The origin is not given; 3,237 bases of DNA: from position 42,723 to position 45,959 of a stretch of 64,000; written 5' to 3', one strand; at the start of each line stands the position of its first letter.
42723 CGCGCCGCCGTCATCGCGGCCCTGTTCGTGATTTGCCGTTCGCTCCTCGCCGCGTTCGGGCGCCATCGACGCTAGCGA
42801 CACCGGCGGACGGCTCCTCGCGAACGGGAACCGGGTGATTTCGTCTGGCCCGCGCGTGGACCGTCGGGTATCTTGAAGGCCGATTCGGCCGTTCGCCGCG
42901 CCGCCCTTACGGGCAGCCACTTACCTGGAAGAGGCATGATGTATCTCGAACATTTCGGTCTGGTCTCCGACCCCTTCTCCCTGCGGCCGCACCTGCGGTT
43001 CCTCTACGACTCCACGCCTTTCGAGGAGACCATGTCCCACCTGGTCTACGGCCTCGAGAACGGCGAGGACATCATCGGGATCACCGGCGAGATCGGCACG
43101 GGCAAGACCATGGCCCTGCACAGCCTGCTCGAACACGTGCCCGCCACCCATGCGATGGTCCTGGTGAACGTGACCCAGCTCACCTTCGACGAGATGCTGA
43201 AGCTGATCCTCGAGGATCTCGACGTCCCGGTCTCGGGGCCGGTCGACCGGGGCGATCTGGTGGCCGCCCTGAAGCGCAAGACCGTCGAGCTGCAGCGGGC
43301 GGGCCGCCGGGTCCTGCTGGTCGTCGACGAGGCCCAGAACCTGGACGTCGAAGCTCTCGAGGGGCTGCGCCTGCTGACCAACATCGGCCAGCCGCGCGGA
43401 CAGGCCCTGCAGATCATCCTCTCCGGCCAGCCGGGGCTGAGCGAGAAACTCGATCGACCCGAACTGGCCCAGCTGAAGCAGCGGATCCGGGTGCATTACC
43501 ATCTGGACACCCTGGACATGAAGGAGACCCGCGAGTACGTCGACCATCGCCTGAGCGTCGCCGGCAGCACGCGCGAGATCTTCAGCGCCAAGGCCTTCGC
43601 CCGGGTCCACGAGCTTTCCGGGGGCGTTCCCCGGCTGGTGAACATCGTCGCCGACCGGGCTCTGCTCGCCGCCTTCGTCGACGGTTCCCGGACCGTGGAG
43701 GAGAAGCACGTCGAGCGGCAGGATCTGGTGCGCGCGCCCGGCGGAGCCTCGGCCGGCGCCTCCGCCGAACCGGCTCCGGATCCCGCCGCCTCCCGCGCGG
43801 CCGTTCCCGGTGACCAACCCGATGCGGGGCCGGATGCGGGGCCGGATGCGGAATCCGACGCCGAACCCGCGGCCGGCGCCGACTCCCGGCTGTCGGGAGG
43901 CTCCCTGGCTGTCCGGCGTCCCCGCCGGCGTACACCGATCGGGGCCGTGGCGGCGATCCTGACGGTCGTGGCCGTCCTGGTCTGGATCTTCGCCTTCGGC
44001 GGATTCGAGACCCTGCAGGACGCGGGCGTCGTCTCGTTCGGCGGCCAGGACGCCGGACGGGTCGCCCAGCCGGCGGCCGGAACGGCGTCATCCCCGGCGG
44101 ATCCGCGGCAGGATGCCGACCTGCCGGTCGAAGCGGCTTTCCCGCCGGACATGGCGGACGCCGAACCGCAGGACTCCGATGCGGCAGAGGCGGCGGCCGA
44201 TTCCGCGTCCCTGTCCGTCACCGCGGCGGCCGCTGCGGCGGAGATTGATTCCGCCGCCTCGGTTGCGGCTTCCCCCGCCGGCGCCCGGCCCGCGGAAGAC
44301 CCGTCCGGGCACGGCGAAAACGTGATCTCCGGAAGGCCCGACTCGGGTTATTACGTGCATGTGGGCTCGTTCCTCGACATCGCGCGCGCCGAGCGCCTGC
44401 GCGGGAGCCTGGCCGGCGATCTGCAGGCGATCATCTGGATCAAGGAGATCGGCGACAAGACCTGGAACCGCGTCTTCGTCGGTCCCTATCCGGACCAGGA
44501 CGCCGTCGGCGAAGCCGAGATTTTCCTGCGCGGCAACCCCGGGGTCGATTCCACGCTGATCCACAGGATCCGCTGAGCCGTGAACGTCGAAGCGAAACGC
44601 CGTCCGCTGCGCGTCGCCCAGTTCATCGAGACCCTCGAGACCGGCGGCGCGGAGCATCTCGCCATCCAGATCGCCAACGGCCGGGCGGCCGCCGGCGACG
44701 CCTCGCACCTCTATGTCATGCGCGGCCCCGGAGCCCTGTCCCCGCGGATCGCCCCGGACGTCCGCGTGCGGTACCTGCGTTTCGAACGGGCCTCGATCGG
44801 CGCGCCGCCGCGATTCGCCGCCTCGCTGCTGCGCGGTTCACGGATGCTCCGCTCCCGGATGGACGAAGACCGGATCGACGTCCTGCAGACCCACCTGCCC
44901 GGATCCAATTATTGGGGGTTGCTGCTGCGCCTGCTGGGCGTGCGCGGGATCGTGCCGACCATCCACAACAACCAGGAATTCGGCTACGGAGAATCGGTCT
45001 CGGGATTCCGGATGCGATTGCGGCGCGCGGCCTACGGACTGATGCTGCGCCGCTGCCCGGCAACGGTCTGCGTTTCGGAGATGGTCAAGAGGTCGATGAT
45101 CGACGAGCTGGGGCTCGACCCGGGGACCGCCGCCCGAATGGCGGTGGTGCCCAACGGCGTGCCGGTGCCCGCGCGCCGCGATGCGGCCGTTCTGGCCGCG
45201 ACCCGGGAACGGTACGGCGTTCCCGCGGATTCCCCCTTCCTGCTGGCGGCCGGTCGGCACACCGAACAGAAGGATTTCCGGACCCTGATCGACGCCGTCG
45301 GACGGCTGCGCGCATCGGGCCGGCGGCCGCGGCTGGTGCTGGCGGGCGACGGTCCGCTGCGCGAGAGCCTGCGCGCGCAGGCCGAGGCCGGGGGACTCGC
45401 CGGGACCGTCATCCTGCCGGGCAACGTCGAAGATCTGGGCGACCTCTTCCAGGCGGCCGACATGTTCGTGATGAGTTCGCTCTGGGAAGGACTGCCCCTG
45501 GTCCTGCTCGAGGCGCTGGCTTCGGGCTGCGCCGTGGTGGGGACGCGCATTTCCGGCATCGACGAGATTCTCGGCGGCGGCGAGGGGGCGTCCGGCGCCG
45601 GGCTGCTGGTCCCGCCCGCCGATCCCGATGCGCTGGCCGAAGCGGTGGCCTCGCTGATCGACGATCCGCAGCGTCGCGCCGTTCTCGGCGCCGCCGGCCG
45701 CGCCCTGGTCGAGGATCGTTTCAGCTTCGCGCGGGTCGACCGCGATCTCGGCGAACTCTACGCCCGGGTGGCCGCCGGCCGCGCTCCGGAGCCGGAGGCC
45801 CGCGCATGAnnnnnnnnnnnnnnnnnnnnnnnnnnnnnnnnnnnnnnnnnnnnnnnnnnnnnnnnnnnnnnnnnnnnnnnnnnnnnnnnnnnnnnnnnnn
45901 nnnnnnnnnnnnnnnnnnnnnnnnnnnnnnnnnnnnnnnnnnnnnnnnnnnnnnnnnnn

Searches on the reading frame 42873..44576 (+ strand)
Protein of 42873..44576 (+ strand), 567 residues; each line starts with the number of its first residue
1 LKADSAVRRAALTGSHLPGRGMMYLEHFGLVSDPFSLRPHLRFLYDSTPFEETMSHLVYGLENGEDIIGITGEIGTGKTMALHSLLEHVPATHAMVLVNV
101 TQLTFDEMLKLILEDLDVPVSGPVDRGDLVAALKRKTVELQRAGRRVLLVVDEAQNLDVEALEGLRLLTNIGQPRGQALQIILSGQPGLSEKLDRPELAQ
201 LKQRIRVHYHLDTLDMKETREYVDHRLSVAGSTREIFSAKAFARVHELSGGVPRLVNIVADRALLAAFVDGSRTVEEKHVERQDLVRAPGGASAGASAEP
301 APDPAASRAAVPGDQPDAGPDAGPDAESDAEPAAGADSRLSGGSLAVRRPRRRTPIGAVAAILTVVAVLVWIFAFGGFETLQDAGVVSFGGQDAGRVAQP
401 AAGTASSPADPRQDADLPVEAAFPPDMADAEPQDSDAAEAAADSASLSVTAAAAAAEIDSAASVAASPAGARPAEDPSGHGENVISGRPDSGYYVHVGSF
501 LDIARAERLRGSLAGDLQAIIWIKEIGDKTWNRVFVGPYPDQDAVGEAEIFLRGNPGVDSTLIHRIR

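Call 10: search_protein_families(library=pfam, proteins=[window:42873-44576:+], max_evalue=0.001)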
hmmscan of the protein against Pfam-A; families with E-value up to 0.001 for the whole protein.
window:42873-44576:+ (567 aa): 4 families
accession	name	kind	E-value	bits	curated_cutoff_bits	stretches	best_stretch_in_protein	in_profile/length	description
PF13401.12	AAA_22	-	3.6e-22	79.5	27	1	64-193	4-130/130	AAA domain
PF05036.18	SPOR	-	4.1e-10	40.3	21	1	490-553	2-65/76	SPOR domain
PF13191.12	AAA_16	-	1.6e-06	29.2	32.6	1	64-174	22-161/167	AAA ATPase domain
PF13245.12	AAA_19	-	7.4e-05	23.4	25.1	1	65-170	11-113/134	AAA domain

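Call 52: search_protein_families(library=ncbifam, proteins=[window:42873-44576:+], max_evalue=0.00001)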
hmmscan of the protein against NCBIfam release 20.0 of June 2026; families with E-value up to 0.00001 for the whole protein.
window:42873-44576:+ (567 aa): 1 family
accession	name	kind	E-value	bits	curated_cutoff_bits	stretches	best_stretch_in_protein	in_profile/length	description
TIGR03015.1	pepcterm_ATPase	hypoth_equivalog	1.7e-67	227.7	324.5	1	23-281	1-260/269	XrtA/PEP-CTERM system-associated ATPase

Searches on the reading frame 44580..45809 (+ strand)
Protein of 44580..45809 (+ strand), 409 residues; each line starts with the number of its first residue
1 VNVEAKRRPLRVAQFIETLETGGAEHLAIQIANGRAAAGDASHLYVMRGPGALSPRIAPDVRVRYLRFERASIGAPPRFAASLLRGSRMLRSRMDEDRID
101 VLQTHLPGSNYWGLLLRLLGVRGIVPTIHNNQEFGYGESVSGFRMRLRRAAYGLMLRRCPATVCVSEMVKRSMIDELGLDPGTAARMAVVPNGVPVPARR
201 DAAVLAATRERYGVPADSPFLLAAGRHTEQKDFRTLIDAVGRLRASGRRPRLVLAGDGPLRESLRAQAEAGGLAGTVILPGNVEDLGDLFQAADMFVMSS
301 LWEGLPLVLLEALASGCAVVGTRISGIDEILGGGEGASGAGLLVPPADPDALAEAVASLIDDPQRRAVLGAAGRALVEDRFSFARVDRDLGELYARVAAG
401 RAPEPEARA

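Call 10: search_protein_families(library=pfam, proteins=[window:44580-45809:+], max_evalue=0.001)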
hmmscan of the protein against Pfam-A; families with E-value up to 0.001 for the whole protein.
window:44580-45809:+ (409 aa): 6 families
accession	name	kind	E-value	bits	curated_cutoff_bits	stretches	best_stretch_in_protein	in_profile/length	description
PF00534.26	Glycos_transf_1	-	6.4e-36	123.9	26.4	1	209-374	6-170/172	Glycosyl transferases group 1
PF13692.12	Glyco_trans_1_4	-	3.3e-34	118.6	27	1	220-362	3-142/142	Glycosyl transferases group 1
PF13439.12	Glyco_transf_4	-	2.7e-21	76.8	28.5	1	22-195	2-167/170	Glycosyltransferase Family 4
PF13579.12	Glyco_trans_4_4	-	6.6e-14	53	29.7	1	22-193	1-158/158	Glycosyl transferase 4-like domain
PF20706.3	GT4-conflict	-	5.7e-10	39.2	26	1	212-382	193-377/385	Family 4 Glycosyltransferase in conflict systems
PF13524.12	Glyco_trans_1_2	-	2.4e-07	31.3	25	1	284-385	38-137/144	Glycosyl transferase-like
